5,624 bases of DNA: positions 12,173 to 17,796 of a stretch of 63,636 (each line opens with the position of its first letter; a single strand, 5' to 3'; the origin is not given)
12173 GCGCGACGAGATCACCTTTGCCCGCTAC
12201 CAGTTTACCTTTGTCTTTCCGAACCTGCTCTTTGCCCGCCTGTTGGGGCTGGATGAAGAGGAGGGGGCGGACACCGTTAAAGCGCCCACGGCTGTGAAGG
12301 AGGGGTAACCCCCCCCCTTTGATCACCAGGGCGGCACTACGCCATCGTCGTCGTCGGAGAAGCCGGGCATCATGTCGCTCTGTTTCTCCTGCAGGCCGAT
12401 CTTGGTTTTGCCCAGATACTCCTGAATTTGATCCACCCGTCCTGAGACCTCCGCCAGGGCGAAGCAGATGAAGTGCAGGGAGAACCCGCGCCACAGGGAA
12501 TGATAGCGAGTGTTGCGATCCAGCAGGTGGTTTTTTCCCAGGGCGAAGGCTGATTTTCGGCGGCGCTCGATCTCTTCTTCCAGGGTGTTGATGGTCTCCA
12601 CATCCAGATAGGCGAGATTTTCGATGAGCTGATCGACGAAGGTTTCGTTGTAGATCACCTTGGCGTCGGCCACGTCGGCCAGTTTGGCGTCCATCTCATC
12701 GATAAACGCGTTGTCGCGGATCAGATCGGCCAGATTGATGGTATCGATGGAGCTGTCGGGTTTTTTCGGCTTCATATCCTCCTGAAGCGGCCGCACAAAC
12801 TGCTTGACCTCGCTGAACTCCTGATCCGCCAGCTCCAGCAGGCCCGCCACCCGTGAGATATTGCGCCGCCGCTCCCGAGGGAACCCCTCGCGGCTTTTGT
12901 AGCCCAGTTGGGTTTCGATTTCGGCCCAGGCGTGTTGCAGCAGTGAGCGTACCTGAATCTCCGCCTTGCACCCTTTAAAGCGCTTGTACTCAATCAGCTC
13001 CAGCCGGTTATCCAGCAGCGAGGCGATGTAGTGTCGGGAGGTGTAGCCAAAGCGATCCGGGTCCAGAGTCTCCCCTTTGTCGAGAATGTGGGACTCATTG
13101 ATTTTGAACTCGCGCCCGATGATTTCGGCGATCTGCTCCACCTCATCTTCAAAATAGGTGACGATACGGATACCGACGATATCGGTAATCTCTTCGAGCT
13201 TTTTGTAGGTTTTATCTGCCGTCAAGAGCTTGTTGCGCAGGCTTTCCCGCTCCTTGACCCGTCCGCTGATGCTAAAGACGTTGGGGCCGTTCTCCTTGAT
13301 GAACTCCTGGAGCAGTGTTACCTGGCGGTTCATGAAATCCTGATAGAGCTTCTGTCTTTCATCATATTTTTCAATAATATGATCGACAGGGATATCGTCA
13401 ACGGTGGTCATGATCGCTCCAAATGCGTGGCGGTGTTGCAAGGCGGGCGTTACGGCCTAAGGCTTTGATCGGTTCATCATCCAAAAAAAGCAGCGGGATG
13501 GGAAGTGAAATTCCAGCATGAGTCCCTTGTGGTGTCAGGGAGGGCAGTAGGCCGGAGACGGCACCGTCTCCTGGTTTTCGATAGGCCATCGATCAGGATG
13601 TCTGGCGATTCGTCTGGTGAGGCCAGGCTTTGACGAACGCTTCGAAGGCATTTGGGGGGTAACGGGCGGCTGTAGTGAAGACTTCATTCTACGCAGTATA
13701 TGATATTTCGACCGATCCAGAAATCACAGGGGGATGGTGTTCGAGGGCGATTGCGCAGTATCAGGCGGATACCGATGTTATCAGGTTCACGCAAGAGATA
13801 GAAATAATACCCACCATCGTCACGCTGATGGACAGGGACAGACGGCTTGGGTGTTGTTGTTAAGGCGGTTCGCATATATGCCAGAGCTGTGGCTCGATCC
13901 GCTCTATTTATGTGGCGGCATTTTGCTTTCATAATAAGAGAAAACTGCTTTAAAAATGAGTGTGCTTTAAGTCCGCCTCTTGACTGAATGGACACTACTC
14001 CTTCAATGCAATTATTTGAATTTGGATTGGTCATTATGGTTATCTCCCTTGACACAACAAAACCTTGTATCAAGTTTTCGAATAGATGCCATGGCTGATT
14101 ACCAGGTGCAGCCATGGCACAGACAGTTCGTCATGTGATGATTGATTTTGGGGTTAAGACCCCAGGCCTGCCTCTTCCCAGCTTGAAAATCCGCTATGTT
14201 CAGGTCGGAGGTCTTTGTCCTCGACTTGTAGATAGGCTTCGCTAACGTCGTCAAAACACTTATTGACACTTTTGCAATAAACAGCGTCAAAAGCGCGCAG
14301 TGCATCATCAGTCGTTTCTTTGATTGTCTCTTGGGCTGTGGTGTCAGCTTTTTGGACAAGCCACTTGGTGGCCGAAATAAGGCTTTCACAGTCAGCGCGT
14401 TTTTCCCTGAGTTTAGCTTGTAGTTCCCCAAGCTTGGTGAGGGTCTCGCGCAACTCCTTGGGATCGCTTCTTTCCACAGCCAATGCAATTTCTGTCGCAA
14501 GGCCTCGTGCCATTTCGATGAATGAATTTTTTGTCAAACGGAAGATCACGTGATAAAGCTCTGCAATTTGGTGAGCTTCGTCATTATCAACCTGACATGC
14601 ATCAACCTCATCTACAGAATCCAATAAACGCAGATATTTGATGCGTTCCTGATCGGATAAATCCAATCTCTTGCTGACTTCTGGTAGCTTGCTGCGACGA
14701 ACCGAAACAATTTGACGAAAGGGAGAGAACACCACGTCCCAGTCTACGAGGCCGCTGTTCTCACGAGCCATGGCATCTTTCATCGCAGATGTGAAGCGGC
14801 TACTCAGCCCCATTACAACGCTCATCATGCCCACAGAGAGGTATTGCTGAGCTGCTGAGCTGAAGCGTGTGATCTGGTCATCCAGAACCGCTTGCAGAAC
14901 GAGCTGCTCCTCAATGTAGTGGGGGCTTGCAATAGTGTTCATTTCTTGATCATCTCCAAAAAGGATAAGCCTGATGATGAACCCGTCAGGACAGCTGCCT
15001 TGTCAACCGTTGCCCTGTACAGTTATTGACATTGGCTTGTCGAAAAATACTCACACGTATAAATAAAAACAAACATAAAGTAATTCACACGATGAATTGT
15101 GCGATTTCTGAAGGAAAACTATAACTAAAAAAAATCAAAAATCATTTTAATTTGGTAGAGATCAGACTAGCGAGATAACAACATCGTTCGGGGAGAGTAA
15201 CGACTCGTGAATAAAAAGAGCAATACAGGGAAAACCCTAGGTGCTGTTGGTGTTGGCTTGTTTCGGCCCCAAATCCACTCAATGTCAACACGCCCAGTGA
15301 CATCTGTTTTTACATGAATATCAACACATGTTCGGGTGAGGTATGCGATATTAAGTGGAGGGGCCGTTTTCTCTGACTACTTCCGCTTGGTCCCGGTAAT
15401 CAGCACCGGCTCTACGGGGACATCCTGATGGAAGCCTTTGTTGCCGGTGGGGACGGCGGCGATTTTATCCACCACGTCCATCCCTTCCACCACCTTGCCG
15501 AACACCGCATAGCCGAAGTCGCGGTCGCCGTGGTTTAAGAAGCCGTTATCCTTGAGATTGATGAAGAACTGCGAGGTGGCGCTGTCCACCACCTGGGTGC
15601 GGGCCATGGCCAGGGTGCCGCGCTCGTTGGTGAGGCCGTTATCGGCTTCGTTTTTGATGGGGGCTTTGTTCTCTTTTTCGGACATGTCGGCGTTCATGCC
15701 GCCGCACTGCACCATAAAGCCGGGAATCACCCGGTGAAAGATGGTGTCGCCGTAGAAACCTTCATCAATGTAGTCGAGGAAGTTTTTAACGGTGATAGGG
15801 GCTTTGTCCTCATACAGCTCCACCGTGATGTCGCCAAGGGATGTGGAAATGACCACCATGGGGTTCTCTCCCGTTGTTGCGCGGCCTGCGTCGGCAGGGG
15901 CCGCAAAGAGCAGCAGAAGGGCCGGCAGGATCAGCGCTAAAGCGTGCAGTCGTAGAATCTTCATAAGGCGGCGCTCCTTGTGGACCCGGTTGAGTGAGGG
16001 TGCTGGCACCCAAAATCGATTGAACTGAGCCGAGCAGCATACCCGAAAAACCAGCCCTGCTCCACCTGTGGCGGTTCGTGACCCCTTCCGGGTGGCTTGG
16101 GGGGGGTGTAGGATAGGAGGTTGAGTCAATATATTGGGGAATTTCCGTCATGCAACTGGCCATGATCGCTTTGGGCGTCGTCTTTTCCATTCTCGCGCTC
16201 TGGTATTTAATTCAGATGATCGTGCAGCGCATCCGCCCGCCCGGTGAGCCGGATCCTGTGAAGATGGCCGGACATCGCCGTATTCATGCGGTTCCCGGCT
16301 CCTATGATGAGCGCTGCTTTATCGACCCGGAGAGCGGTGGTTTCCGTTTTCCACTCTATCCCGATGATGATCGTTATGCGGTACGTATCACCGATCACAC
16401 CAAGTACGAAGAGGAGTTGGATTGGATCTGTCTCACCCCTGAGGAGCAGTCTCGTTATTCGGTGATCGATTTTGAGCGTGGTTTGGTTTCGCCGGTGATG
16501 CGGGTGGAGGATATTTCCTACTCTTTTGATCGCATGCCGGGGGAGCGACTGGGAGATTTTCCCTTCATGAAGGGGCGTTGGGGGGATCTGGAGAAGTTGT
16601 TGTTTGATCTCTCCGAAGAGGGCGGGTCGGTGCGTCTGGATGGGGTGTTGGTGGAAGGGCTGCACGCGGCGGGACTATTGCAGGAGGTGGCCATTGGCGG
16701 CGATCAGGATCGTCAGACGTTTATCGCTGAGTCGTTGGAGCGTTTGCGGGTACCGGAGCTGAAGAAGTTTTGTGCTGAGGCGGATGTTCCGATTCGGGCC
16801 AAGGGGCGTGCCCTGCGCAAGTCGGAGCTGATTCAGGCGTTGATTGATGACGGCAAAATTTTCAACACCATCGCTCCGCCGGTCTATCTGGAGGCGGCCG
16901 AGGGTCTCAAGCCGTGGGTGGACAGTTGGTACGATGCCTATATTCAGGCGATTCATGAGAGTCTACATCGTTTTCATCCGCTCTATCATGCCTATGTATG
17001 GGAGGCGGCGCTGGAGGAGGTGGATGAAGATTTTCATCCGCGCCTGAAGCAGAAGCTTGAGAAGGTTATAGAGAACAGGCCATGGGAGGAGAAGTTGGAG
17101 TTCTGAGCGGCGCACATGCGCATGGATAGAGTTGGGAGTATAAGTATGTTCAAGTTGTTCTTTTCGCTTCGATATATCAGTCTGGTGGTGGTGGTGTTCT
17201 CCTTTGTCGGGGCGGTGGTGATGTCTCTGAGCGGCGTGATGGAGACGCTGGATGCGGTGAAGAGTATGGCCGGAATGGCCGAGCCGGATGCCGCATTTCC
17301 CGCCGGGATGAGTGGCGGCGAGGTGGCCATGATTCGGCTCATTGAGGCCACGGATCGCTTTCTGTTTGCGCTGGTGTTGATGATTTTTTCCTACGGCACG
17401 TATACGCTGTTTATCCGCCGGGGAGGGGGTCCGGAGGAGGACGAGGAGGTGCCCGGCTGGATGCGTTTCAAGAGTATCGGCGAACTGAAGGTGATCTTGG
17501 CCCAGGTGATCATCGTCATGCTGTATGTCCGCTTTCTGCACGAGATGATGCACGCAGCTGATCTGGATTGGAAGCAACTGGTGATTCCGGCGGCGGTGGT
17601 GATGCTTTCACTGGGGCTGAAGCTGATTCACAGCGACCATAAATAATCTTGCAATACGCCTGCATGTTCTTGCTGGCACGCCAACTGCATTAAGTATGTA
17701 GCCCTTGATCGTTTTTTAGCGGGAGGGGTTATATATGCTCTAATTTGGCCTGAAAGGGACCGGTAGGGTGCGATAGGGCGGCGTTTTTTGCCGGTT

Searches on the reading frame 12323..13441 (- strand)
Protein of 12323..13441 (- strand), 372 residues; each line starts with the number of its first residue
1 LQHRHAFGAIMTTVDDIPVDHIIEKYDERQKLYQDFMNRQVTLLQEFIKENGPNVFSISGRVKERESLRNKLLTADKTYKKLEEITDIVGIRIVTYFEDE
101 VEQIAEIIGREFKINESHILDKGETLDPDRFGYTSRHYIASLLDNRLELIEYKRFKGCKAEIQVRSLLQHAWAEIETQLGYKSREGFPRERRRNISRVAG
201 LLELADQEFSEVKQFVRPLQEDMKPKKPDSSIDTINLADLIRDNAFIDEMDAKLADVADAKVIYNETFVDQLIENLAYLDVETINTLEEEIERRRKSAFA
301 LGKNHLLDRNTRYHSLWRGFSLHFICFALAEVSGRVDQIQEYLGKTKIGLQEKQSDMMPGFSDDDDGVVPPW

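Call 54: search_protein_families(library=pfam, proteins=[window:12323-13441:-], max_evalue=0.00001)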
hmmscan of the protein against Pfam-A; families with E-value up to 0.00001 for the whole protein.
window:12323-13441:- (372 aa): 1 family
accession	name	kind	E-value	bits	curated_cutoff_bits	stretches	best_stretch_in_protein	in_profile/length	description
PF04607.23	RelA_SpoT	-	3e-20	73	27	1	60-184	1-111/113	Region found in RelA / SpoT proteins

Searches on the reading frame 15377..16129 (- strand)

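Call 55: search_protein_families(library=pfam, proteins=[window:15377-16129:-], max_evalue=0.00001)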
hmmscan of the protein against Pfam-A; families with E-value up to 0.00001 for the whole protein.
window:15377-16129:- (250 aa): 1 family
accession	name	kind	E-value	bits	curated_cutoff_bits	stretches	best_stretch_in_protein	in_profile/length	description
PF00160.26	Pro_isomerase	-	1e-49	169.2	21.7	1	92-247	2-157/159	Cyclophilin type peptidyl-prolyl cis-trans isomerase/CLD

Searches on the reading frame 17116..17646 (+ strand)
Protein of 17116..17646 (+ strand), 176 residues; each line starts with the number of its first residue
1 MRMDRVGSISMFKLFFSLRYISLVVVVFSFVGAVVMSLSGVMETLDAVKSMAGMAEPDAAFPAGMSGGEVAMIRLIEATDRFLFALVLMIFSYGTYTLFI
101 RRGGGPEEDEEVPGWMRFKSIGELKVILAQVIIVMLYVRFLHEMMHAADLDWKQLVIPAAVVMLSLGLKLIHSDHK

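Call 55: search_protein_families(library=pfam, proteins=[window:17116-17646:+], max_evalue=0.00001)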
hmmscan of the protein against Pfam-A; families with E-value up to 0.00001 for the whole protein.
window:17116-17646:+ (176 aa): 1 family
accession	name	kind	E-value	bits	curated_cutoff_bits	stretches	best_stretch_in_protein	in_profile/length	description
PF03350.21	UPF0114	-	1.9e-24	86.6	23.1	1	16-143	2-116/117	Uncharacterized protein family, UPF0114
